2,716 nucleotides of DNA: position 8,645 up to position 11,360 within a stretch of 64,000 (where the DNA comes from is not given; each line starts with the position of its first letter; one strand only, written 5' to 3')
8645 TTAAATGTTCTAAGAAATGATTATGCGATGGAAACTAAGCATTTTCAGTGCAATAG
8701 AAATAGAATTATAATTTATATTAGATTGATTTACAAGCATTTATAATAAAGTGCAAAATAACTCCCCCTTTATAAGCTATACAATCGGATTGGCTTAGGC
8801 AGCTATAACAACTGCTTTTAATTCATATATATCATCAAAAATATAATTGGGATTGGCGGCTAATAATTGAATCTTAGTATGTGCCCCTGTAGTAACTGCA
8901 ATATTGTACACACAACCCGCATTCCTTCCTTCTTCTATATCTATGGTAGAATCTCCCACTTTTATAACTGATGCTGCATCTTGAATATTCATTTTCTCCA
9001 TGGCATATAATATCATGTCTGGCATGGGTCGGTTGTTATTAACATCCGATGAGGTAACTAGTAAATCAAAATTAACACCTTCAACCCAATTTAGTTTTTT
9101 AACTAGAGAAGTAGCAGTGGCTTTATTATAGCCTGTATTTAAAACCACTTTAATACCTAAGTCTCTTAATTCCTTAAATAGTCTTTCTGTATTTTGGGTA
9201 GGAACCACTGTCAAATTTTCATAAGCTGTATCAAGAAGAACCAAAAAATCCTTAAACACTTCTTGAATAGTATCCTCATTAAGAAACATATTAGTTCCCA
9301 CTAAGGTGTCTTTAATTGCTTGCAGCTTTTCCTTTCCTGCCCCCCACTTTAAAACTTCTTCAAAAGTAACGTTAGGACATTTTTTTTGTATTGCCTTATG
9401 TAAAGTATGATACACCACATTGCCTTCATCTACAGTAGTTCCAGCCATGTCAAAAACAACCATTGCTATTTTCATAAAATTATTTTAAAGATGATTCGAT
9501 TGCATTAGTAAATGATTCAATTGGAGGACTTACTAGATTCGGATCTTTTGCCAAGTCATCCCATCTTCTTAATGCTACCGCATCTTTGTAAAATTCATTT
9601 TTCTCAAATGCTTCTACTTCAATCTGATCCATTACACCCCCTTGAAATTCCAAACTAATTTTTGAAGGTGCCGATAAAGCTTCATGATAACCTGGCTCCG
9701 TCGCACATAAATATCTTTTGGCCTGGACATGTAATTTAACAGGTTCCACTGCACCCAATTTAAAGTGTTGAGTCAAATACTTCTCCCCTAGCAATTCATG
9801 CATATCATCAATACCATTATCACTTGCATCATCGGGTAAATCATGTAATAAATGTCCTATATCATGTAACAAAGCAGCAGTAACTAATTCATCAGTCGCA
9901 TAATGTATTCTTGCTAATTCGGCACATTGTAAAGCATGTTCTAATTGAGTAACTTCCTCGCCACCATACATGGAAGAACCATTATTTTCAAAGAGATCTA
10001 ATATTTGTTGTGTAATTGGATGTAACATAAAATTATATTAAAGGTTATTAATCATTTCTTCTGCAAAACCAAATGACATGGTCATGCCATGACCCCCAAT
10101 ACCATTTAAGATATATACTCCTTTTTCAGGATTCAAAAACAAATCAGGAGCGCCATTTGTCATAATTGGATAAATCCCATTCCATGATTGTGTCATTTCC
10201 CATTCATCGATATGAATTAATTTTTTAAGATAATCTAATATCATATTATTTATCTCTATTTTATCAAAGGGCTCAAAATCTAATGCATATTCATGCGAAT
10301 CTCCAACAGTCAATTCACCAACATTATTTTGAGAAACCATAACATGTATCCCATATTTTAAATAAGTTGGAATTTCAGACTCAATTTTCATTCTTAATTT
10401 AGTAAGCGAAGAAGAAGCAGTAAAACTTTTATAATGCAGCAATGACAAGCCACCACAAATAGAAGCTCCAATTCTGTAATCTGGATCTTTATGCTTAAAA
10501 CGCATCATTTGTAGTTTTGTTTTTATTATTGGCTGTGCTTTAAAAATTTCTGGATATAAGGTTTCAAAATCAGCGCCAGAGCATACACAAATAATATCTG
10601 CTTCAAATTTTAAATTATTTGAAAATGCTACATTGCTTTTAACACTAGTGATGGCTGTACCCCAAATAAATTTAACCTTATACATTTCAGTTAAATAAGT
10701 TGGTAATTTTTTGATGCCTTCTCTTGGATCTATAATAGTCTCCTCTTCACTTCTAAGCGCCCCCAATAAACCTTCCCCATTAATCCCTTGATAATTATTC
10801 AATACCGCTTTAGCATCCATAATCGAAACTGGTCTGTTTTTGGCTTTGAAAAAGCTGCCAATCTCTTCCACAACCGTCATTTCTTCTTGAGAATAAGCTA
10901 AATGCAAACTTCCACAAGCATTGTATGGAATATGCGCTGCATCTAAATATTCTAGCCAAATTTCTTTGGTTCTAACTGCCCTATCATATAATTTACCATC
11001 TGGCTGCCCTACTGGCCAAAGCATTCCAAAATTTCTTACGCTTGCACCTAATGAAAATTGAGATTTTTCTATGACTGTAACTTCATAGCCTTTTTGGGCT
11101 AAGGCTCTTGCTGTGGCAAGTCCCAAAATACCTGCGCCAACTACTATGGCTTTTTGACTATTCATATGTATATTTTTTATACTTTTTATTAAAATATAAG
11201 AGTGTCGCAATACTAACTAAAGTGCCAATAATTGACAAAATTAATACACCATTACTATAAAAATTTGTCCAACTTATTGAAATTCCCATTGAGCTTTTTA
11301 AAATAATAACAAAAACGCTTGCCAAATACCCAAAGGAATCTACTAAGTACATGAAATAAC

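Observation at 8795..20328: SusC/SusD-led operon that runs directly into a phosphonate C-P cleavage cassette and faces a propeller/phosphoesterase gene: candidate organophosphonate utilisation locus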

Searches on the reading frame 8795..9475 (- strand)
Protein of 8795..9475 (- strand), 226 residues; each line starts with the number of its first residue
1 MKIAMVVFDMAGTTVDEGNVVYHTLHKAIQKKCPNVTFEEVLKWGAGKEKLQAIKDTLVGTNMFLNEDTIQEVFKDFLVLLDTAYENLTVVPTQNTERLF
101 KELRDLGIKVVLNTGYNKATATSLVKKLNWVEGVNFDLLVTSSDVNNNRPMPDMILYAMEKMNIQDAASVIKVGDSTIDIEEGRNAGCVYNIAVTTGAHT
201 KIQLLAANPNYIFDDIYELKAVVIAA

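Call 4: search_protein_families(library=pfam, proteins=[window:8795-9475:-], max_evalue=0.01)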
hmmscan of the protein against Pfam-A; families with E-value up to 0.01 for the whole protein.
window:8795-9475:- (226 aa): 4 families
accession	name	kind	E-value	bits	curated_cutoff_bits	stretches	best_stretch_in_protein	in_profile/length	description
PF13419.12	HAD_2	-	2.3e-18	67.4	23.8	1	6-188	1-173/178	Haloacid dehalogenase-like hydrolase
PF00702.32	Hydrolase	-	1.1e-17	65.5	26.4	1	5-187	3-191/191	haloacid dehalogenase-like hydrolase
PF13242.12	Hydrolase_like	-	1.3e-08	35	22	1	150-219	5-75/75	HAD-hyrolase-like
PF08282.18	Hydrolase_3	-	0.0086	16.3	20.9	0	93-130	17-54/255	haloacid dehalogenase-like hydrolase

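Call 5: search_protein_families(library=ncbifam, proteins=[window:8795-9475:-], max_evalue=0.01)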
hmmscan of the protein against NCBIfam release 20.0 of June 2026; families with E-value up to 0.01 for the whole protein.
window:8795-9475:- (226 aa): 34 families (the best 25 are shown)
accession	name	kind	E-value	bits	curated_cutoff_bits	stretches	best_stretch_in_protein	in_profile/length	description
TIGR03351.1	PhnX-like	hypoth_equivalog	3.4e-65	220.1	218.9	1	3-222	1-218/220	phosphonatase-like hydrolase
TIGR01422.2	phosphonatase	equivalog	5.3e-32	111.1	220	1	3-198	1-203/251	phosphonoacetaldehyde hydrolase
NF009695.0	PRK13222.1-2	equivalog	1.5e-19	70.4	225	1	2-223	5-222/226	phosphoglycolate phosphatase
NF009804.0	PRK13288.1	equivalog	7.2e-18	64.8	218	1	1-223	1-210/215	pyrophosphatase PpaX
TIGR01454.1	AHBA_synth_RP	hypoth_equivalog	1.9e-17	63.6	246.65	1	95-223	79-203/205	AHBA synthesis associated protein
TIGR01449.2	PGP_bact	equivalog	3.3e-16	59.5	180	1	6-221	1-211/213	phosphoglycolate phosphatase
NF053653.1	InDiPhoBT2121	equivalog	5.4e-15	55.5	245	1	5-220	3-212/216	inorganic diphosphatase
NF009694.0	PRK13222.1-1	equivalog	8.2e-12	45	415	1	88-220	109-236/252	phosphoglycolate phosphatase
TIGR02253.1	CTE7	subfamily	1.9e-11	44.2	169.75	1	3-219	2-220/221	TIGR02253 family HAD-type hydrolase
NF009697.0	PRK13222.1-4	equivalog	2.9e-11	43.1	327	1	3-222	7-221/232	phosphoglycolate phosphatase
NF009696.0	PRK13222.1-3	equivalog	5e-11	42.7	359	1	1-197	1-189/223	N-acetylmuramic acid 6-phosphate phosphatase MupP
TIGR02009.1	PGMB-YQAB-SF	subfamily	7.3e-11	42.6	153.35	1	5-188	3-181/186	beta-phosphoglucomutase family hydrolase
NF008610.0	PRK11587.1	equivalog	1.5e-10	40.8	282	1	2-200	2-187/219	sugar phosphatase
TIGR01549.1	HAD-SF-IA-v1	subfamily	8.1e-09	36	23.3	1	106-187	75-149/149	HAD-IA family hydrolase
TIGR01990.1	bPGM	equivalog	1.6e-08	34.7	189.4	1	5-188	3-181/187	beta-phosphoglucomutase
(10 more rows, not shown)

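Call 29: search_solved_structures(query=window:8795-9475:-, max_evalue=1e-8, show_alignments=2)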
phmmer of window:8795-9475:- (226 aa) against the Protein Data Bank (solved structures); distinct sequences matched with E-value up to 1e-8: 6.
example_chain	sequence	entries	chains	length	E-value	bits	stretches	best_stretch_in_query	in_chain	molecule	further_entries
2iof_A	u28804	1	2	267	3.1e-16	62.8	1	1-198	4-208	Phosphonoacetaldehyde hydrolase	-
2ioh_A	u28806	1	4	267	4.6e-16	62.3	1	1-198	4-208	Phosphonoacetaldehyde hydrolase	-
1rql_A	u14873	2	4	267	5.6e-16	62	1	1-198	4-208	Phosphonoacetaldehyde Hydrolase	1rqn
1rdf_A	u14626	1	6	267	1.3e-15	60.8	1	1-198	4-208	phosphonoacetaldehyde hydrolase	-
1fez_A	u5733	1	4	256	2.1e-15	60.1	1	2-198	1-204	PHOSPHONOACETALDEHYDE HYDROLASE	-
1swv_A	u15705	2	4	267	4.1e-15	59.2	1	1-198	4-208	phosphonoacetaldehyde hydrolase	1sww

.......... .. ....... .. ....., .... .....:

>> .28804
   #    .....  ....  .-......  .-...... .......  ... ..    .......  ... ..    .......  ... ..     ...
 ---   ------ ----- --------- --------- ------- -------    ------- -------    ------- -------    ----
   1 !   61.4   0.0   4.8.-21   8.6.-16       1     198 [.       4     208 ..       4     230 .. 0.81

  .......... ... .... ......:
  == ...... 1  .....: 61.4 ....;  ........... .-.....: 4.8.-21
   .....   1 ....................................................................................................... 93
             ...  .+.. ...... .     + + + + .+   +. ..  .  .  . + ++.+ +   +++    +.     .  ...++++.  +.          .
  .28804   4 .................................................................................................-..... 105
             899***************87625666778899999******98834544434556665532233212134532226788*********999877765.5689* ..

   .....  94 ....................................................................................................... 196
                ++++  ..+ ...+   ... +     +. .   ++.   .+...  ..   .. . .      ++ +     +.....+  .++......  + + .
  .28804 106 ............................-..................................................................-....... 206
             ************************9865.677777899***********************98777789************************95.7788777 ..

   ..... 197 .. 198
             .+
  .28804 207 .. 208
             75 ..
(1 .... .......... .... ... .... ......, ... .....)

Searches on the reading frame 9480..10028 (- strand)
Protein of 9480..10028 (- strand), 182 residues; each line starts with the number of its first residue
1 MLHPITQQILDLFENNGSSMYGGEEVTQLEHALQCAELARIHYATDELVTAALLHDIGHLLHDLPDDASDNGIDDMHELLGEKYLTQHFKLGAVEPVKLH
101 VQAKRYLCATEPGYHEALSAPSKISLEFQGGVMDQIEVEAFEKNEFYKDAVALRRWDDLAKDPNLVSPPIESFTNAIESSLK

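Call 4: search_protein_families(library=pfam, proteins=[window:9480-10028:-], max_evalue=0.01)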
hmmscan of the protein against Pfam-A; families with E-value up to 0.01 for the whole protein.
window:9480-10028:- (182 aa): 2 families
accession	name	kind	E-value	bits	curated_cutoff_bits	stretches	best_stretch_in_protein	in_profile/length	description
PF01966.28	HD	-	5.6e-07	30.3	22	1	29-95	2-76/116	HD domain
PF05153.21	MIOX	-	0.0012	18.9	25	1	25-63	56-95/249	Myo-inositol oxygenase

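Call 5: search_protein_families(library=ncbifam, proteins=[window:9480-10028:-], max_evalue=0.01)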
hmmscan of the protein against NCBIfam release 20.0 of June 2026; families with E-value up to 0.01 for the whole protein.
window:9480-10028:- (182 aa): 3 families
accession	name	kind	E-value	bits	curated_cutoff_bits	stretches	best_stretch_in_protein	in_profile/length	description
TIGR03276.1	Phn-HD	hypoth_equivalog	9.7e-65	217.4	214.6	1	5-180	3-178/179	phosphonate degradation HD-domain oxygenase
NF052439.1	HMPDioxPhnZ1GIM8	equivalog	3.7e-50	170.2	300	1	8-181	25-198/199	hydroxymethylphosphonate dioxygenase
NF049941.1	HyMthAminphonOxyTmpB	equivalog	5.4e-48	163.2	300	1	5-177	7-179/188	(R)-1-hydroxy-2-trimethylaminoethylphosphonate oxygenase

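Call 28: search_solved_structures(query=window:9480-10028:-, max_evalue=0.001, show_alignments=2)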
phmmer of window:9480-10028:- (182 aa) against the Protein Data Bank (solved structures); distinct sequences matched with E-value up to 0.001: 4.
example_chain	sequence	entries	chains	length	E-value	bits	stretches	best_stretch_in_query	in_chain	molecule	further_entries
6npa_A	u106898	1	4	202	1.3e-30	109.7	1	8-174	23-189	TmpB, (R)-1-hydroxy-2-trimethylaminoethylphosphonate oxygenase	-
4mlm_A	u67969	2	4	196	6e-29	104.3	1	9-180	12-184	Predicted HD phosphohydrolase PhnZ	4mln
4n71_A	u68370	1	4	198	6.2e-29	104.2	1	9-180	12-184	Predicted HD phosphohydrolase PhnZ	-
4n6w_A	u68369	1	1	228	8.8e-29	103.7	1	9-180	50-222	Predicted HD phosphohydrolase PhnZ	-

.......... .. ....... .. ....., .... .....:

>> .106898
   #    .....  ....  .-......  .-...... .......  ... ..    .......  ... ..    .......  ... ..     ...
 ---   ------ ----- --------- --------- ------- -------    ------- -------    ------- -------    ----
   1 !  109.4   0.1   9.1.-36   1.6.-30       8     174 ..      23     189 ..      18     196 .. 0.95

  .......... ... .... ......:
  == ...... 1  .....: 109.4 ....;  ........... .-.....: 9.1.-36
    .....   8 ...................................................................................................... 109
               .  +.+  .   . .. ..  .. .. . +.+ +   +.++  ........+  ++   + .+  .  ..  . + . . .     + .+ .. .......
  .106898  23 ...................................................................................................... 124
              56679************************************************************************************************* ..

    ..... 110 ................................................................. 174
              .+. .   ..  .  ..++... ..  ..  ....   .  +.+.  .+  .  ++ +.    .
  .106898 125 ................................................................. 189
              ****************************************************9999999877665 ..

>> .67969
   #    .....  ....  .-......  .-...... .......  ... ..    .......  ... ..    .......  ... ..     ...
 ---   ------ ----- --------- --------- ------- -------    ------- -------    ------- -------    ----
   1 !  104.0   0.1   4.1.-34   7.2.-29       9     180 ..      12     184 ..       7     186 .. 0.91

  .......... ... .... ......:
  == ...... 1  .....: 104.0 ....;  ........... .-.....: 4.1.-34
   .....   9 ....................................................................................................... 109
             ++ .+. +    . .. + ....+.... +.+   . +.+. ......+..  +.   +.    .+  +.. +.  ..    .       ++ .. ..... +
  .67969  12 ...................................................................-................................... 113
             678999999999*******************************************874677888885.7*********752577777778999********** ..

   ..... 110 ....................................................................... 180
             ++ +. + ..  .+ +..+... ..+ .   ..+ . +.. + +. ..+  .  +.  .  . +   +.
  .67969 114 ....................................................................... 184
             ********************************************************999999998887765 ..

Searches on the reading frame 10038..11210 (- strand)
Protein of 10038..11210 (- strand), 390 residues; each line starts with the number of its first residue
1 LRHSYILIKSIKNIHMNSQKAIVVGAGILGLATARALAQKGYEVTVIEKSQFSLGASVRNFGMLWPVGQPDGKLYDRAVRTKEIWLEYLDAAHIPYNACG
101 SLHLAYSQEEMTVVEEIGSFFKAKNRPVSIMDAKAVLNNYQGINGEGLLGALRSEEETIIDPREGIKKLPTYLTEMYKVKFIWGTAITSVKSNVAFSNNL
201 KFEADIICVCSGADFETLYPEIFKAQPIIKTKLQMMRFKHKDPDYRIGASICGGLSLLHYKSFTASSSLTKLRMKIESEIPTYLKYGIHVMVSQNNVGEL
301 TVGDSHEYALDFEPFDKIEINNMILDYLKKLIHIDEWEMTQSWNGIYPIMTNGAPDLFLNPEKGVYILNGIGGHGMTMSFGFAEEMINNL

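Call 4: search_protein_families(library=pfam, proteins=[window:10038-11210:-], max_evalue=0.01)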
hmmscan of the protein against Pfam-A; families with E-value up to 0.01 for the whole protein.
window:10038-11210:- (390 aa): 14 families
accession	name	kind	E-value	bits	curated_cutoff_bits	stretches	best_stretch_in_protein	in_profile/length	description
PF01266.30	DAO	-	1.6e-41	143.5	27.9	1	21-386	2-350/353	FAD dependent oxidoreductase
PF13450.12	NAD_binding_8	-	7.7e-08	32.9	21.9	1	23-52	1-30/68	NAD(P)-binding Rossmann-like domain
PF00890.30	FAD_binding_2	-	5.2e-07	29.7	20.4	1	21-71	2-53/414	FAD binding domain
PF07992.20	Pyr_redox_2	-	1.1e-06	28.7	26.1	1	17-51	141-175/291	Pyridine nucleotide-disulphide oxidoreductase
PF00070.33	Pyr_redox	-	2.6e-06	28.3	22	1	20-51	1-32/82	Pyridine nucleotide-disulphide oxidoreductase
PF01946.23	Thi4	-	0.0004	20.1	26.2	1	19-65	18-64/235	Thi4 family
PF02737.24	3HCDH_N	-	0.00064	20.1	22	1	22-57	3-38/180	3-hydroxyacyl-CoA dehydrogenase, NAD binding domain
PF13738.12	Pyr_redox_3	-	0.00079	19.2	30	1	22-61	1-39/305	Pyridine nucleotide-disulphide oxidoreductase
PF01593.30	Amino_oxidase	-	0.00081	19.2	19.8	0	30-51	3-24/443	Flavin containing amine oxidoreductase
PF01494.25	FAD_binding_3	-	0.00083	19.1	22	1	20-51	3-34/349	FAD binding domain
PF02558.23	ApbA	-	0.0034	17.4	22.2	1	23-60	3-38/150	Ketopantoate reductase PanE/ApbA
PF02254.24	TrkA_N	-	0.0047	17.7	23.8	0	22-51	2-31/116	TrkA-N domain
PF03486.20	HI0933_like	-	0.0072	16.2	50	0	20-51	2-33/244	HI0933-like protein Rossmann domain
PF13241.12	NAD_binding_7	-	0.0088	17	22.1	0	14-50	3-39/104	Putative NAD(P)-binding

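Call 5: search_protein_families(library=ncbifam, proteins=[window:10038-11210:-], max_evalue=0.01)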
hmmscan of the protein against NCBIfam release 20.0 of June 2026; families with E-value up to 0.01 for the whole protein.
window:10038-11210:- (390 aa): 102 families (the best 25 are shown)
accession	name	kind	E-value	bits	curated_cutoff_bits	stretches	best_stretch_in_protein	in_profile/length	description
TIGR03364.1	HpnW_proposed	hypoth_equivalog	4.6e-116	387.8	285.1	1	21-385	3-365/365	TIGR03364 family FAD-dependent oxidoreductase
TIGR02352.1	thiamin_ThiO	equivalog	1.1e-25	90.4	250.8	2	22-240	2-227/351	glycine oxidase ThiO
TIGR03197.1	MnmC_Cterm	equivalog_domain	2e-16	60.1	174.2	1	20-253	1-239/400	FAD-dependent 5-carboxymethylaminomethyl-2-thiouridine(34) oxidoreductase MnmC1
NF002480.1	PRK01747.1-1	equivalog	2.6e-13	49.3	540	1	15-220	245-457/645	bifunctional tRNA (5-methylaminomethyl-2-thiouridine)(34)-methyltransferase MnmC2/FAD-dependent 5-carboxymethylaminomethyl-2-thiouridine(34)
NF001933.0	PRK00711.1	subfamily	1.9e-11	43.6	383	1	20-62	2-45/429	D-amino acid dehydrogenase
NF033460.1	glycerol3P_ox_II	equivalog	8.8e-11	41.5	460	1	22-211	5-204/361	type 2 glycerol-3-phosphate oxidase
NF008726.1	PRK11728.1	equivalog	1.2e-10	40.8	299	1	20-213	2-200/389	L-2-hydroxyglutarate oxidase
NF050086.1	pipecolate_AmaA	exception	9.4e-09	34.4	600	1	18-64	25-71/425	L-pipecolate oxidase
TIGR01373.1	soxB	subfamily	1.8e-08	33.6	529.45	2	287-376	278-368/407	sarcosine oxidase subunit beta family protein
NF002481.1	PRK01747.1-2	equivalog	1.8e-08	33.6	600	1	16-218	236-423/611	bifunctional tRNA (5-methylaminomethyl-2-thiouridine)(34)-methyltransferase MnmC2/FAD-dependent 5-carboxymethylaminomethyl-2-thiouridine(34)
NF009074.0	PRK12409.1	equivalog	2.5e-08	33.5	494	1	20-58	3-42/410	D-amino acid dehydrogenase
NF042421.1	hydcarot_desat_CrtD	equivalog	1.6e-06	26.9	500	1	19-55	2-38/487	1-hydroxycarotenoid 3,4-desaturase CrtD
NF006021.0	PRK08163.1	equivalog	1.9e-06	27.1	459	1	17-51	4-38/398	3-hydroxybenzoate 6-monooxygenase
NF005560.0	PRK07233.1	equivalog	2e-06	26.9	252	1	20-51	2-33/435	hypothetical protein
NF045599.1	bili_reduct_long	exception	3.1e-06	25.7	750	1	17-52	380-415/641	bilirubin reductase, long form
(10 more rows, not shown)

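Call 68: search_solved_structures(query=window:10038-11165:-, max_evalue=1e-10)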
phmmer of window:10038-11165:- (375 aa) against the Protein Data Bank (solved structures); distinct sequences matched with E-value up to 1e-10: 0.
